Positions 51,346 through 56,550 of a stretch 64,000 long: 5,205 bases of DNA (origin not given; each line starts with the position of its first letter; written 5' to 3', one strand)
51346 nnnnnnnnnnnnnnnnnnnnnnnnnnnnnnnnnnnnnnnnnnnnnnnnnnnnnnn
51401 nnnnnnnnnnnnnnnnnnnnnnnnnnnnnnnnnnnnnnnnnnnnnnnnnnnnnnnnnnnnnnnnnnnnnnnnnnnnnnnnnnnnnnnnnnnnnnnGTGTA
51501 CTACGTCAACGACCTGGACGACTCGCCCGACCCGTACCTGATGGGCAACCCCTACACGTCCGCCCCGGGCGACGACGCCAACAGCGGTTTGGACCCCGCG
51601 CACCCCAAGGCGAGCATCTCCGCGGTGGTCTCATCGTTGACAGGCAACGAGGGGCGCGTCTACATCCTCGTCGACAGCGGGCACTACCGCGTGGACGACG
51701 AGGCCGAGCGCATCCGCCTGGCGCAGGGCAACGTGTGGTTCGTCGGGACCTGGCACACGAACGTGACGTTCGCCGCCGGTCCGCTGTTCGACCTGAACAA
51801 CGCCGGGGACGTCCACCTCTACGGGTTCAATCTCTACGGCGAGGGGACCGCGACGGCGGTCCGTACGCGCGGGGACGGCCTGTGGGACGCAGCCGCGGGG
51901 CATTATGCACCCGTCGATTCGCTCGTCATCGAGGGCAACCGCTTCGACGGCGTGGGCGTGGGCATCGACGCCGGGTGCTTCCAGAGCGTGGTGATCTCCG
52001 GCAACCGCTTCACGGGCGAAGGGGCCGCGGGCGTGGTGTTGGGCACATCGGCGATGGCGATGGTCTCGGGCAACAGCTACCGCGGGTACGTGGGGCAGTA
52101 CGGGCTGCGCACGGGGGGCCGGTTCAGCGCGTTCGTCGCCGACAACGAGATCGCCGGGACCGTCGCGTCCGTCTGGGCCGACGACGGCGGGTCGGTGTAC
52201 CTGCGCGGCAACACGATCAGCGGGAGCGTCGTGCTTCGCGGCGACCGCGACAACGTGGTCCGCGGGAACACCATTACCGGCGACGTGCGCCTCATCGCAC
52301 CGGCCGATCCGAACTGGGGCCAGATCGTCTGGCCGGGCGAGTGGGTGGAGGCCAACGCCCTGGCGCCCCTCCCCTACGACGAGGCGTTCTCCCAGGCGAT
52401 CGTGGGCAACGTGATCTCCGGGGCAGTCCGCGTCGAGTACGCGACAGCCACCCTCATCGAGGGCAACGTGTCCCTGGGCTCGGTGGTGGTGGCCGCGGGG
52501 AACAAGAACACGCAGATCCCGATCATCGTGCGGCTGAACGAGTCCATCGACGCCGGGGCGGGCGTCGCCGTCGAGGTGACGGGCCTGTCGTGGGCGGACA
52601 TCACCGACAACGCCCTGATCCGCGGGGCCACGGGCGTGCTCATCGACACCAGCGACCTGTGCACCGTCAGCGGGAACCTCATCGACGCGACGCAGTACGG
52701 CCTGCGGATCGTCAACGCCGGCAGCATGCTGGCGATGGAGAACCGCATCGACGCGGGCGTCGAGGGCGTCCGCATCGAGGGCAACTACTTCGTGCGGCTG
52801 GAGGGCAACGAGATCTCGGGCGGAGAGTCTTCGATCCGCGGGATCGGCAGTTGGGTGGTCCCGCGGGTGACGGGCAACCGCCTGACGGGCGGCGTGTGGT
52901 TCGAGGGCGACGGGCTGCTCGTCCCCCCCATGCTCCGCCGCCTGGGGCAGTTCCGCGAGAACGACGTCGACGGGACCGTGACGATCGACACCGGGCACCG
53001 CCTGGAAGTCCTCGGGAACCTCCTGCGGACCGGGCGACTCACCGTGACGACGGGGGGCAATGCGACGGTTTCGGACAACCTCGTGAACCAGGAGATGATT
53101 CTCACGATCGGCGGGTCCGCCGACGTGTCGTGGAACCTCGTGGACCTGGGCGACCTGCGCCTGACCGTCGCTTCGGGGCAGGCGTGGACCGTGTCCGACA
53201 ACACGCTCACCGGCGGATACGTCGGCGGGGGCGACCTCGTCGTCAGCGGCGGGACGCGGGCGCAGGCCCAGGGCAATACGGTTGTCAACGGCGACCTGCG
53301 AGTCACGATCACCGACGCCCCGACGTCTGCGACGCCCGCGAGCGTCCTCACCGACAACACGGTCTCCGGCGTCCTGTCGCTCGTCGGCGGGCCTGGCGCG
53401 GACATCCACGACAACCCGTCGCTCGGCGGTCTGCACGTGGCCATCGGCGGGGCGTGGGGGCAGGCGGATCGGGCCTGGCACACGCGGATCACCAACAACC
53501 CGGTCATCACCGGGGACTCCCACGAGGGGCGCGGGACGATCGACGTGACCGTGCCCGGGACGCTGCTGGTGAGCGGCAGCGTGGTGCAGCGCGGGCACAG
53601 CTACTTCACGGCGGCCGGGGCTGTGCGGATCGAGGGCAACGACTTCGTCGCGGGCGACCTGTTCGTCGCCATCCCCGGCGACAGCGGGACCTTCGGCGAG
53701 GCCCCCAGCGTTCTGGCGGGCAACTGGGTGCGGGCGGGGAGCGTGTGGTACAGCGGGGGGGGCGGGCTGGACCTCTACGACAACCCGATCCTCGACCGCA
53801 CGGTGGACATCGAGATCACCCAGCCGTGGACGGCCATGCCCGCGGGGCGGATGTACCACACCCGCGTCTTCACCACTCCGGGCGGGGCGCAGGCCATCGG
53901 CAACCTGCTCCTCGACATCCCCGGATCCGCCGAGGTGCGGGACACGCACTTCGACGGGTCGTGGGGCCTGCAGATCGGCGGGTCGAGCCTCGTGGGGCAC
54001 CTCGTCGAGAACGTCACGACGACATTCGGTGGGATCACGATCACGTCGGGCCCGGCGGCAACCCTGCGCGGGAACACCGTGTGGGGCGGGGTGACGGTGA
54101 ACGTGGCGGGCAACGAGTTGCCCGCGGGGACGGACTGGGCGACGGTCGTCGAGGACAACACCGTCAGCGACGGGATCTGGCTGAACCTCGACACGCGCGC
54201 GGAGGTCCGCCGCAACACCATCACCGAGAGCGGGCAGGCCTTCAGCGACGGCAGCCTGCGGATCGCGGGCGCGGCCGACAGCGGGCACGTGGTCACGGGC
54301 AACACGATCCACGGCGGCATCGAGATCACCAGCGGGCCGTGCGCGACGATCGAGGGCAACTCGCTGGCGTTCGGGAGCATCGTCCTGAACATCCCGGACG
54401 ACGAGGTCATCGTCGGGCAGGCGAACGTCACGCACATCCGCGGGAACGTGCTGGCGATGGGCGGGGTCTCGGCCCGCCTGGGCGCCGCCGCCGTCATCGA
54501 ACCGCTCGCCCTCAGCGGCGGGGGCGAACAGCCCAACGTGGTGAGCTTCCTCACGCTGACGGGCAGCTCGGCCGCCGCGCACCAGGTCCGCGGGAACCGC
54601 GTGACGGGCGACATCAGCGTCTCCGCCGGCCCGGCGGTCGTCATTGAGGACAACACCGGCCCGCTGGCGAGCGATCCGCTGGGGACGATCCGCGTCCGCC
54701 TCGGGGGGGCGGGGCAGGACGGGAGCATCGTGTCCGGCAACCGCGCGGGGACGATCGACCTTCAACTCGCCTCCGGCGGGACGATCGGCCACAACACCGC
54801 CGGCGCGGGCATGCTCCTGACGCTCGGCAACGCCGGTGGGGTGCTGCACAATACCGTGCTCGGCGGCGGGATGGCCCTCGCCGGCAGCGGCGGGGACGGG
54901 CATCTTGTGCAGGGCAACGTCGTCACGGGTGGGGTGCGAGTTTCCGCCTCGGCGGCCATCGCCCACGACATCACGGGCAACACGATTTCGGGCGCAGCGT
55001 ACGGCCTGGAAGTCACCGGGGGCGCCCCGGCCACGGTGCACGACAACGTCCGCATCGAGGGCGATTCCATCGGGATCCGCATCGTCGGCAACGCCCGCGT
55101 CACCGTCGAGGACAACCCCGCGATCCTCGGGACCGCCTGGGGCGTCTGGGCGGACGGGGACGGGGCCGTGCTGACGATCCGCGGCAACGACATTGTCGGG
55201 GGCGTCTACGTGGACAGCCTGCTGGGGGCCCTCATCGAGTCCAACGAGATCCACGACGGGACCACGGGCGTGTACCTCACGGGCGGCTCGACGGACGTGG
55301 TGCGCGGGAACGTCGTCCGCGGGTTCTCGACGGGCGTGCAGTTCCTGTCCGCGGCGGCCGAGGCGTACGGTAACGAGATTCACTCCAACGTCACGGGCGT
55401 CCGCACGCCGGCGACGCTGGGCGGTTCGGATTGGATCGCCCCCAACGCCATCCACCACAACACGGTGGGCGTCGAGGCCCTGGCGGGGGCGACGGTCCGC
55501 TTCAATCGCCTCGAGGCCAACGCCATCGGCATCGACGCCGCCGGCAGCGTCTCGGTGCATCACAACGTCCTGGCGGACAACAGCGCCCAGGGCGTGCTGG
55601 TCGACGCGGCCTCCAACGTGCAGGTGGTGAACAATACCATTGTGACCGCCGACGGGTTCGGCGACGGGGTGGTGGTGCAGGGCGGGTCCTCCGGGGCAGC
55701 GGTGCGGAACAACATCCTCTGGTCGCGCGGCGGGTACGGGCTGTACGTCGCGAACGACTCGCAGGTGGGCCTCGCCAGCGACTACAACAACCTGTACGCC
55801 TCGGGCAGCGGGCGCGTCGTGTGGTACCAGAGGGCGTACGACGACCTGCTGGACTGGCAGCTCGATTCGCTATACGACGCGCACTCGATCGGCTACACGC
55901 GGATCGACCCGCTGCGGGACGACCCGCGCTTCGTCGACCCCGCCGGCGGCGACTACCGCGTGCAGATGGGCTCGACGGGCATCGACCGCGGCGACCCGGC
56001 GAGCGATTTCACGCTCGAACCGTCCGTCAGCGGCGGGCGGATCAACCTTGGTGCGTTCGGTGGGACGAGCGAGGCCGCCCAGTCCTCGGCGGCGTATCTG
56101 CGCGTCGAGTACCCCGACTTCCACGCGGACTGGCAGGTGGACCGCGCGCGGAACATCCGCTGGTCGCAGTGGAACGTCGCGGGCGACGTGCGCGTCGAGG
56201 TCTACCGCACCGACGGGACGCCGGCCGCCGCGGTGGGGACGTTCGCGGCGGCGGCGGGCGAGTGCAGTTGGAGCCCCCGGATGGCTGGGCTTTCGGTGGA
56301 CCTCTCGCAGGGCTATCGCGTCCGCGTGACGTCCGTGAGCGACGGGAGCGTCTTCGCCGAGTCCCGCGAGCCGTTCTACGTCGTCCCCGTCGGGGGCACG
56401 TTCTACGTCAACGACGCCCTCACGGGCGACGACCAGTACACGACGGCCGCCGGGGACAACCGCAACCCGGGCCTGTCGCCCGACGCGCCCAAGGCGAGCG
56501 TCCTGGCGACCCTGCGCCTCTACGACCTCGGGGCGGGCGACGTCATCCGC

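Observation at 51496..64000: Giant gene built from tandem roughly 2.0-2.4 kb modules with about 85 % DNA identity between neighbours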

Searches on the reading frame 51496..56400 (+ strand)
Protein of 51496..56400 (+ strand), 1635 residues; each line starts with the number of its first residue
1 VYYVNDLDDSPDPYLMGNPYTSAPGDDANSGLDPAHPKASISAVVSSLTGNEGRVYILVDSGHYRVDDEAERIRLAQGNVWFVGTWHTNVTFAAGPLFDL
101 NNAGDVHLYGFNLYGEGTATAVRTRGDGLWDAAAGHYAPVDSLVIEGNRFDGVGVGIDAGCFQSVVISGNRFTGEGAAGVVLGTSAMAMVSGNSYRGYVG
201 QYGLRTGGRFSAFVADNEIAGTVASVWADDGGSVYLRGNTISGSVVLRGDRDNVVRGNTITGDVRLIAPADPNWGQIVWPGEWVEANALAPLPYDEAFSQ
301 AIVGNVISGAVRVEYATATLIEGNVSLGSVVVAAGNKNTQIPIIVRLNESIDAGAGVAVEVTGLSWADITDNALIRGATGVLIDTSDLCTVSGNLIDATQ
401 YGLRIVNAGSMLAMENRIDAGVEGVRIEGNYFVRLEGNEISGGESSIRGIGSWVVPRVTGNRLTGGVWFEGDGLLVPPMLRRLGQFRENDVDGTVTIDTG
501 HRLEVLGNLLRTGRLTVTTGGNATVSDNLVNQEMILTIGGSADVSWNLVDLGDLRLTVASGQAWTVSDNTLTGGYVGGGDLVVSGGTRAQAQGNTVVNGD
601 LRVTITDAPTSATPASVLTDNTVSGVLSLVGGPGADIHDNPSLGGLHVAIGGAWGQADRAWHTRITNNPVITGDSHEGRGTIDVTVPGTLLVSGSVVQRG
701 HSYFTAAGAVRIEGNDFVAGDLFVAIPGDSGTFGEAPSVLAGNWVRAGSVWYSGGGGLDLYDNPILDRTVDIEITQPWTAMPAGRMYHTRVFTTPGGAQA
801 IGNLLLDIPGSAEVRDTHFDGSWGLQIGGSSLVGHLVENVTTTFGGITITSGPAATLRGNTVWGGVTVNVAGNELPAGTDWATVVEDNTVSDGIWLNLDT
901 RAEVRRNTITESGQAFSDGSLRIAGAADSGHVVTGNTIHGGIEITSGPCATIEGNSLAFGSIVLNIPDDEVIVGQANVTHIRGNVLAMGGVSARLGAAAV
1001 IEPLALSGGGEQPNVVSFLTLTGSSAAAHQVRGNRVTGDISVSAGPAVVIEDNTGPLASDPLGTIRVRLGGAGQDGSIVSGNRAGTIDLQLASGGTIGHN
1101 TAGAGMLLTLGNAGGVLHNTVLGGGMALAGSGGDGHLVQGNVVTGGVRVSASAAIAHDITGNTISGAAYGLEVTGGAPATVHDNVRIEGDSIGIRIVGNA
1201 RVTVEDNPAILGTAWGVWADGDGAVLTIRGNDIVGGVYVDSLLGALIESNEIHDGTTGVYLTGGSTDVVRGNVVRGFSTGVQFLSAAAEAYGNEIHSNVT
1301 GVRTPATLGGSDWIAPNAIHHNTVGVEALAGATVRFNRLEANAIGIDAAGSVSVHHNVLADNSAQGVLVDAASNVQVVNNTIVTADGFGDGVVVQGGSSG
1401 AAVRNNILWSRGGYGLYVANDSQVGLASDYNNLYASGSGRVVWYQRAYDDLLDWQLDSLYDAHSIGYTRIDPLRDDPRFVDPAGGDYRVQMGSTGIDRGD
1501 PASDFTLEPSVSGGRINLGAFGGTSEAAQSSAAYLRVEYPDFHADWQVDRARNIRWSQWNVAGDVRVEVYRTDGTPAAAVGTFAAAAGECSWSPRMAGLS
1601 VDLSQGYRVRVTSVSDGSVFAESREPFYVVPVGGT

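Call 10: search_protein_families(library=pfam, proteins=[window:51496-56400:+], max_evalue=0.01)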
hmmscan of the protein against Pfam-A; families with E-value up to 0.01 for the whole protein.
window:51496-56400:+ (1635 aa): 2 families
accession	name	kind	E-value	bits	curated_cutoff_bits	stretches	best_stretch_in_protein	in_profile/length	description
PF05048.19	NosD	-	1.1e-35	123.5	23.6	4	1146-1329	18-202/212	Periplasmic copper-binding protein (NosD)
PF13229.12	Beta_helix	-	1.8e-35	122.3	25.9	4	1236-1422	2-148/158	Right handed beta helix region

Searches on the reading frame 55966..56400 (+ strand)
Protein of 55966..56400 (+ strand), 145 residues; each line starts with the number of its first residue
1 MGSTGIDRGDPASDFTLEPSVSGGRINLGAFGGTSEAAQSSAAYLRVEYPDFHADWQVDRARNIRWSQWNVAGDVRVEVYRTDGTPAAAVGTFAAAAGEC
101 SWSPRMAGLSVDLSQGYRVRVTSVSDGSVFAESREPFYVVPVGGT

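Call 71: search_protein_families(library=pfam, proteins=[window:55966-56400:+], max_evalue=1)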
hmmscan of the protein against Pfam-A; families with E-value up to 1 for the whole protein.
window:55966-56400:+ (145 aa): 0 families
